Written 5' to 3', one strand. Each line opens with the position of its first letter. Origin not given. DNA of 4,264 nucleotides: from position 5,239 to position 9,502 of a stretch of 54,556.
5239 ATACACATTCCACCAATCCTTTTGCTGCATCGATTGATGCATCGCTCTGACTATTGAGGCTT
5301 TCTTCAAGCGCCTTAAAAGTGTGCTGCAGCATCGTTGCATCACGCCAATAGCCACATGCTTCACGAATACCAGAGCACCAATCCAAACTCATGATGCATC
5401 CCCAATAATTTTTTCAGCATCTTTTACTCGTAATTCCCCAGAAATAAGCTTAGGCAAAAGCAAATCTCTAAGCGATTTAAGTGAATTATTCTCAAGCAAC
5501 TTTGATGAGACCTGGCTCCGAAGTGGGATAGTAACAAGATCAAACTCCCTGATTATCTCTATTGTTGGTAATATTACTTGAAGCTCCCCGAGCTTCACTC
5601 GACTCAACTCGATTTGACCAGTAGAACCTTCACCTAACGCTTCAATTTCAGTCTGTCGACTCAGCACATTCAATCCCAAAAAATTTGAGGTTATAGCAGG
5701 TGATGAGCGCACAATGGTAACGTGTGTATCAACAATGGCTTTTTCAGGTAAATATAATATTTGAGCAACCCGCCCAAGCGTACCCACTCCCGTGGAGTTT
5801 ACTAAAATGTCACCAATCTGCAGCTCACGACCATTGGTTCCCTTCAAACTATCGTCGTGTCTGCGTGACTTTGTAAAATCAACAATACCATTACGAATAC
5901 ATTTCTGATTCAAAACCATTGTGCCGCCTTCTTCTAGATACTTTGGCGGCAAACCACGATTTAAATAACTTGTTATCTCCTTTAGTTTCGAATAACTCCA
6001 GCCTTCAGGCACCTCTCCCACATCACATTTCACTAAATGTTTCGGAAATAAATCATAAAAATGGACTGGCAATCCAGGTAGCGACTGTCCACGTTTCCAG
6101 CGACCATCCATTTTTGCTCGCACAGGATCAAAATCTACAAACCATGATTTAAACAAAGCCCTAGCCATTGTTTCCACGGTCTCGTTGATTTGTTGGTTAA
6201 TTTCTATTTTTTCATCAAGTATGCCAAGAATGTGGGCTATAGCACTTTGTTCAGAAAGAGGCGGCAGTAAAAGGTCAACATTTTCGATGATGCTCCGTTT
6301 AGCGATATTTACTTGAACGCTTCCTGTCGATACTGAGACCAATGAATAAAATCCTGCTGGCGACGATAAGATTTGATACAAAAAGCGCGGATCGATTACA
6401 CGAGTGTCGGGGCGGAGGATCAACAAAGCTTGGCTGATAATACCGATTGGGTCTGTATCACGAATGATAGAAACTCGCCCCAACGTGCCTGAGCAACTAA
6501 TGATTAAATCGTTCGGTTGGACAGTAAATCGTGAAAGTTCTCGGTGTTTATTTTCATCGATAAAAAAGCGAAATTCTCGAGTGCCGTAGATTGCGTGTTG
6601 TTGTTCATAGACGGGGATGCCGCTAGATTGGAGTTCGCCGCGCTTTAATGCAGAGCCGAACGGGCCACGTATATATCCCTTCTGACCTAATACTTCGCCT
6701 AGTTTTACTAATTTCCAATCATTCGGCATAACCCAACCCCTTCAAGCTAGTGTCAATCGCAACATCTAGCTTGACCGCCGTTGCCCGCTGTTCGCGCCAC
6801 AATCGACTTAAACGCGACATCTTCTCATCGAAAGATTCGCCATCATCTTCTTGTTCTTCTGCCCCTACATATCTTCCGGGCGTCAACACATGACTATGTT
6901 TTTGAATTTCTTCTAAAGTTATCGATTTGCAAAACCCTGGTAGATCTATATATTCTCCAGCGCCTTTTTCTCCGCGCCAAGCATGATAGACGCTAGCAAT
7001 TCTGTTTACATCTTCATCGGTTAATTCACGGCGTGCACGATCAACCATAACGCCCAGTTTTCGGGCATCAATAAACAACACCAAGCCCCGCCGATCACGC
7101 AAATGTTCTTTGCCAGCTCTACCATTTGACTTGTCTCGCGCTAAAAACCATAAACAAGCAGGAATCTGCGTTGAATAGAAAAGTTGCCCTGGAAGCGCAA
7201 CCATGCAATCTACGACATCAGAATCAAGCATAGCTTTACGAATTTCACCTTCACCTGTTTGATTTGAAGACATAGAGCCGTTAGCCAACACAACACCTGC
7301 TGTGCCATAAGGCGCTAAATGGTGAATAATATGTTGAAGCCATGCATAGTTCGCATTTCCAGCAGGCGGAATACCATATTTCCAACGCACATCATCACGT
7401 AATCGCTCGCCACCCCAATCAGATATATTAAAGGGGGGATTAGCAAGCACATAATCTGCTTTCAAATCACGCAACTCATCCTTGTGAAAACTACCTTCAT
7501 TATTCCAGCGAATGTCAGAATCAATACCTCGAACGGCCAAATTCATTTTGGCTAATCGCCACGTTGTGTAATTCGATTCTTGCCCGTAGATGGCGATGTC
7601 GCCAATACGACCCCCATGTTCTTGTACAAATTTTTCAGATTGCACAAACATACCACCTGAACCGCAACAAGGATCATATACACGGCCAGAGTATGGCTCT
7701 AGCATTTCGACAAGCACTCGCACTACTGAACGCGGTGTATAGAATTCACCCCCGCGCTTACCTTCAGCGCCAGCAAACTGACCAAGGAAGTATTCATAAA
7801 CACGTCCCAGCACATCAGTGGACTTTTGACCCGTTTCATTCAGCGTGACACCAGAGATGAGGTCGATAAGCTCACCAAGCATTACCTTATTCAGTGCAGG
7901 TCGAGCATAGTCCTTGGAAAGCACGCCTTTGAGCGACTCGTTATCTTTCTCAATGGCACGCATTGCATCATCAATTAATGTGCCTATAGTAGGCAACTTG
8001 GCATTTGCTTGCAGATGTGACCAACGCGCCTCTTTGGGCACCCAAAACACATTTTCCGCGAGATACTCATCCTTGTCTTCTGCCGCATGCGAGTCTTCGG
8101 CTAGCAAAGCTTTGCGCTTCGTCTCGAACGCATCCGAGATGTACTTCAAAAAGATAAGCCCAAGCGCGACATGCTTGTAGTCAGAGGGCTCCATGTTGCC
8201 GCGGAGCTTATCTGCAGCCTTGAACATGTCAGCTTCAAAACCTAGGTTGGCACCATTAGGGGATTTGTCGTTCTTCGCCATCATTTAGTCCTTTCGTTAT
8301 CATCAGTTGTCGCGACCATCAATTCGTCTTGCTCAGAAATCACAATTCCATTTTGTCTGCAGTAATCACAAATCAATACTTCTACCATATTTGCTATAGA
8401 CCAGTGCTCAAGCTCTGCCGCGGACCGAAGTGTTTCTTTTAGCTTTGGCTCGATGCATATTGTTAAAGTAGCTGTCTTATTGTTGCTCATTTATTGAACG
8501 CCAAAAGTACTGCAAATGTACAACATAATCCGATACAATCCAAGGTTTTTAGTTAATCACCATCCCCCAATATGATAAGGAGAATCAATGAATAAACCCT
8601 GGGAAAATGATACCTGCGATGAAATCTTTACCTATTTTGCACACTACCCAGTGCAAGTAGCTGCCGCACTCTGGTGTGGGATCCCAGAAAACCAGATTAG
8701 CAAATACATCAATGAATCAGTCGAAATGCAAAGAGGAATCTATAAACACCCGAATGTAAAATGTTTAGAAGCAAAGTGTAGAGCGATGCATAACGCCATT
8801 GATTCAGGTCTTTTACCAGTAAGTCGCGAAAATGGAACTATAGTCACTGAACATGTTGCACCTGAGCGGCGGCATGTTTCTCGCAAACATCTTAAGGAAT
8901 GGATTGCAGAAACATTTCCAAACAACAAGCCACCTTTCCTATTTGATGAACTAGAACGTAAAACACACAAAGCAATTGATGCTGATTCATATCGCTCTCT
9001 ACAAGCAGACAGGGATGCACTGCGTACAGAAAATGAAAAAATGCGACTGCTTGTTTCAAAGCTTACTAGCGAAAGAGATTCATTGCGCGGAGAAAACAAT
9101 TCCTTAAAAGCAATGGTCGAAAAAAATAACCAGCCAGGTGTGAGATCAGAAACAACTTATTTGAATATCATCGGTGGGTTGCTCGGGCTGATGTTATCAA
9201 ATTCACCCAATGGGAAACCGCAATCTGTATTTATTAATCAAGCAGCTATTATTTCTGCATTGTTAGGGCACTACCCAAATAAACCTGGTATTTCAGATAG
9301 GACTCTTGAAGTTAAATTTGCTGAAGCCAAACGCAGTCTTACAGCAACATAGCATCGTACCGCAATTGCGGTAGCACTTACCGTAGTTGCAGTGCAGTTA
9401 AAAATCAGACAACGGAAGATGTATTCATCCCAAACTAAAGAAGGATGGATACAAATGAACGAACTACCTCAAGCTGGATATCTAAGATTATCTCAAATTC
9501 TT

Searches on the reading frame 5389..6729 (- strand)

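Call 53: search_protein_families(library=pfam, proteins=[window:5389-6729:-], max_evalue=0.001)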
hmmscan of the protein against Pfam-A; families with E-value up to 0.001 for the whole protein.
window:5389-6729:- (446 aa): 1 family
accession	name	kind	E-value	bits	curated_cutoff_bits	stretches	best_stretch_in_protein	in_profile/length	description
PF01420.25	Methylase_S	-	1.2e-19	71.5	22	2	2-186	1-167/168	Type I restriction modification DNA specificity domain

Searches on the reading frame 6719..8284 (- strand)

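Call 53: search_protein_families(library=pfam, proteins=[window:6719-8284:-], max_evalue=0.001)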
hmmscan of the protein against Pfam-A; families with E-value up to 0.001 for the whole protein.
window:6719-8284:- (521 aa): 3 families
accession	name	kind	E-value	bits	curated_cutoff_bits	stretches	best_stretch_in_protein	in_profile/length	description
PF02384.22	N6_Mtase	-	5.2e-108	361.5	20.4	1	155-481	2-311/311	N-6 DNA Methylase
PF12161.14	HsdM_N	-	2.1e-25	90.3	24.5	1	17-133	2-119/135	HsdM N-terminal domain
PF05175.20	MTS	-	0.00076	19.6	23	0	189-286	21-109/170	Methyltransferase small domain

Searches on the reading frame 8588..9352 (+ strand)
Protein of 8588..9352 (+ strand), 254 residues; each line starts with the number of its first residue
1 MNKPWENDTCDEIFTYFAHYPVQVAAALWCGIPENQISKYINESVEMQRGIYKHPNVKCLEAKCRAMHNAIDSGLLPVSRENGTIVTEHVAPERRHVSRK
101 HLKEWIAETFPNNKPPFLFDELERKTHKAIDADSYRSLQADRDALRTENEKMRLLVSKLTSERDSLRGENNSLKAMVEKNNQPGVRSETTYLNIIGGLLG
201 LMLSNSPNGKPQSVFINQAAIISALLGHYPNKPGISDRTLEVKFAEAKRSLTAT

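Call 53: search_protein_families(library=pfam, proteins=[window:8588-9352:+], max_evalue=0.001)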
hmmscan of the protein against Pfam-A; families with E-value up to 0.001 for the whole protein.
window:8588-9352:+ (254 aa): 1 family
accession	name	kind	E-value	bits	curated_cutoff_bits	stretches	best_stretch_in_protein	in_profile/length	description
PF02183.23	HALZ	-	3.7e-05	24.2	28.1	0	134-160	13-39/43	Homeobox associated leucine zipper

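Call 80: search_protein_families(library=pfam, proteins=[window:8588-9352:+], max_evalue=0.01)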
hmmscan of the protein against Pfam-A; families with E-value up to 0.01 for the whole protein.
window:8588-9352:+ (254 aa): 1 family
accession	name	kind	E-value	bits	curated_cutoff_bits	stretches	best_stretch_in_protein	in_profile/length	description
PF02183.23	HALZ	-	3.7e-05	24.2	28.1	0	134-160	13-39/43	Homeobox associated leucine zipper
